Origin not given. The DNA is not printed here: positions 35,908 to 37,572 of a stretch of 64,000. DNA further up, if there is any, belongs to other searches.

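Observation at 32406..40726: Glycerol-phosphate locus encoding both a G3P dehydrogenase and a G1P-dehydrogenase-like enzyme, with two GlpT paralogs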

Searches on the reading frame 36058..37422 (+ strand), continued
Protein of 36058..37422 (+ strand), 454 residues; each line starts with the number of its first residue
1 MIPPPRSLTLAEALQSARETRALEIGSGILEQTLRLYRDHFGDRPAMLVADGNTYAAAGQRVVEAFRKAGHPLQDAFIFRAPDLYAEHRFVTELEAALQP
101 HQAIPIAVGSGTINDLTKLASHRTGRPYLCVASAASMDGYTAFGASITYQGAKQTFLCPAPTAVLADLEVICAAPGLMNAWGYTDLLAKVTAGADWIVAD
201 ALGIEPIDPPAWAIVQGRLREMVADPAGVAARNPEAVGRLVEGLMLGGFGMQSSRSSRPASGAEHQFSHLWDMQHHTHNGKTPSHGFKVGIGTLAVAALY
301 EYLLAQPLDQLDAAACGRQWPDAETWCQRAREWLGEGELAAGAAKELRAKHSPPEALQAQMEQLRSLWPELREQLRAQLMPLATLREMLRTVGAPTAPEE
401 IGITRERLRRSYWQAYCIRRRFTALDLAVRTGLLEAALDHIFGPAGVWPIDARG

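Call 62: fold_search(model_id=the predicted structure, library=pdb)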
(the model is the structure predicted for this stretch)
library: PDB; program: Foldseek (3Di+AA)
matches with E <= 10: 1409; with E <= 0.001: 143
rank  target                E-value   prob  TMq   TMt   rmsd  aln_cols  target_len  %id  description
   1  9h4x                  4.9e-22  1.00  0.73  0.84   3.6       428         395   26  Crystal structure of Ni2+ dependent glycerol-1-phosphate dehydrogenase AraM from Bacillus subtilis (released 2025-11-05)
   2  3ce9_A                2.2e-15  1.00  0.64  0.82   4.9       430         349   16  Crystal structure of glycerol dehydrogenase (NP_348253.1) from Clostridium acetobutylicum at 2.37 A resolution (released 2008-03-11)
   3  3ce9_B                4.5e-15  1.00  0.65  0.83   4.8       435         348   16  Crystal structure of glycerol dehydrogenase (NP_348253.1) from Clostridium acetobutylicum at 2.37 A resolution (released 2008-03-11)
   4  4rfl_D                2.3e-14  1.00  0.57  0.76   6.8       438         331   20  Crystal structure of G1PDH with NADPH from Methanocaldococcus jannaschii (released 2015-07-22)
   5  4rgq_B                2.6e-14  1.00  0.57  0.76   6.8       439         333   20  Crystal structure of the Methanocaldococcus jannaschii G1PDH with NADPH and DHAP (released 2015-07-22)
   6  4rfl_A                2.9e-14  1.00  0.58  0.78   7.1       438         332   20  Crystal structure of G1PDH with NADPH from Methanocaldococcus jannaschii (released 2015-07-22)
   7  4rfl_C                3.4e-14  1.00  0.58  0.79   7.2       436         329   20  Crystal structure of G1PDH with NADPH from Methanocaldococcus jannaschii (released 2015-07-22)
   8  1jq5                  4.3e-14  1.00  0.61  0.74   6.5       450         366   17  Bacillus Stearothermophilus Glycerol dehydrogenase complex with NAD+ (released 2001-10-01)
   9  4rgq_C                6.3e-14  1.00  0.58  0.79   6.5       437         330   20  Crystal structure of the Methanocaldococcus jannaschii G1PDH with NADPH and DHAP (released 2015-07-22)
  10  4rgq_D                6.9e-14  1.00  0.57  0.77   6.6       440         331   20  Crystal structure of the Methanocaldococcus jannaschii G1PDH with NADPH and DHAP (released 2015-07-22)
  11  4rgv_A                1.0e-13  1.00  0.56  0.77   7.0       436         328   20  Crystal structure of the Methanocaldococcus jannaschii G1PDH (released 2015-07-22)
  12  4rgq_A                1.1e-13  1.00  0.57  0.76   6.6       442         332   20  Crystal structure of the Methanocaldococcus jannaschii G1PDH with NADPH and DHAP (released 2015-07-22)
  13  4rgv_B                1.6e-13  1.00  0.58  0.77   6.7       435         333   20  Crystal structure of the Methanocaldococcus jannaschii G1PDH (released 2015-07-22)
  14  1jqa                  1.6e-13  1.00  0.61  0.75   6.3       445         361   17  Bacillus stearothermophilus glycerol dehydrogenase complex with glycerol (released 2001-10-03)
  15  4mca_B                2.1e-13  1.00  0.53  0.65   9.2       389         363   22  Crystal Structure of Glycerol Dehydrogenase from Serratia to 1.9A (released 2014-02-12)
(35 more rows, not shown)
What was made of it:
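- Foldseek's top hit is AraM, with target-normalised TM 0.84 (call 62).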

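Call 65: search_protein_families(library=ncbifam, proteins=[L055:8344-9942:+], max_evalue=1e-10)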
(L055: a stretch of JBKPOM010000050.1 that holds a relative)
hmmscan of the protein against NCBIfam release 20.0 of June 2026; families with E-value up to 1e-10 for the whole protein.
L055:8344-9942:+ (532 aa): 10 families
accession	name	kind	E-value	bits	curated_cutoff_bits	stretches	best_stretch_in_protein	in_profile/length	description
NF003154.0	PRK04123.1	equivalog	8.4e-101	338.3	428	1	17-515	4-538/554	ribulokinase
TIGR01312.1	XylB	equivalog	1.4e-89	300.9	380.25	1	20-511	1-480/481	xylulokinase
TIGR01315.1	5C_CHO_kinase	subfamily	7.5e-83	279.1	408.7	1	19-514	2-533/541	FGGY family pentulose kinase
TIGR01234.1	L-ribulokinase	equivalog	4.4e-79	266.6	583.25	1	56-510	52-526/536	ribulokinase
NF008187.0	PRK10939.1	equivalog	5e-72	243.2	528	1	17-519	4-508/521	autoinducer-2 kinase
TIGR01314.1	gntK_FGGY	equivalog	1.5e-61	208.5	648.55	1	18-505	1-484/505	gluconokinase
NF011601.0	PRK15027.1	equivalog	6.7e-54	183.1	912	1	20-518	3-483/484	xylulokinase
TIGR01311.1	glycerol_kin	equivalog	8.7e-48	162.9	590.35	1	18-500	2-480/496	glycerol kinase GlpK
NF000756.0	PRK00047.1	subfamily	1.1e-41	142.8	498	1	16-499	4-480/502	glycerol kinase GlpK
TIGR02628.1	fuculo_kin_coli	equivalog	9.5e-35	120.4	470.9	1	52-492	38-464/465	L-fuculokinase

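Call 73: find_encoding_contigs(protein=P0126, flank=8000, max_places=3)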
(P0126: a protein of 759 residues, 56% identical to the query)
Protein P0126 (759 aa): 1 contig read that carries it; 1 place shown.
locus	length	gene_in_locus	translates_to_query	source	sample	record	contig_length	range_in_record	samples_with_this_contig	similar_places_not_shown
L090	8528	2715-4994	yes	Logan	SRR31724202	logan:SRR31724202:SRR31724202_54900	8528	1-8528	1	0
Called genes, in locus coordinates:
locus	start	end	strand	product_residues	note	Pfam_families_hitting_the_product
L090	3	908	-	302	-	?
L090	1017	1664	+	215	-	PF00484:Pro_CA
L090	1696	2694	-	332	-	PF08220:HTH_DeoR, PF08279:HTH_11 (weak), PF00455:DeoRC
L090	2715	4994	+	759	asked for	PF03009:GDPD, PF00465:Fe-ADH, PF13685:Fe-ADH_2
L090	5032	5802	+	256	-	PF03009:GDPD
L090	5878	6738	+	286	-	PF00702:Hydrolase, PF13344:Hydrolase_6, PF09419:PGP_phosphatase (weak), PF13242:Hydrolase_like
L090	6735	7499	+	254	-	PF03009:GDPD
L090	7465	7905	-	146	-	-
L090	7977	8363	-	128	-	-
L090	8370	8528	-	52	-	?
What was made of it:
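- Locus L090 reads DeoR, GDPD::dehydrogenase, GDPD, HAD-IIA, GDPD (call 73).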

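Call 74: find_encoding_contigs(protein=P0122, flank=8000, max_places=3)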
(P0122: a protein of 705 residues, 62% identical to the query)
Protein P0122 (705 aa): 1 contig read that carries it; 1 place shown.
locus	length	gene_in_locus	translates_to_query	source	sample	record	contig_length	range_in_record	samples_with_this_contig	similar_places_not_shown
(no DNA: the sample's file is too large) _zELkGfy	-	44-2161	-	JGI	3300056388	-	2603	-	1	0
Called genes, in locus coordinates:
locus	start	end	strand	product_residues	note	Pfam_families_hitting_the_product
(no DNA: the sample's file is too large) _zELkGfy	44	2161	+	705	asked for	PF03009:GDPD, PF13685:Fe-ADH_2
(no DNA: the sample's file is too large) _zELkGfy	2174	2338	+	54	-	-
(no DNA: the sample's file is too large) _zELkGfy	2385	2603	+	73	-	?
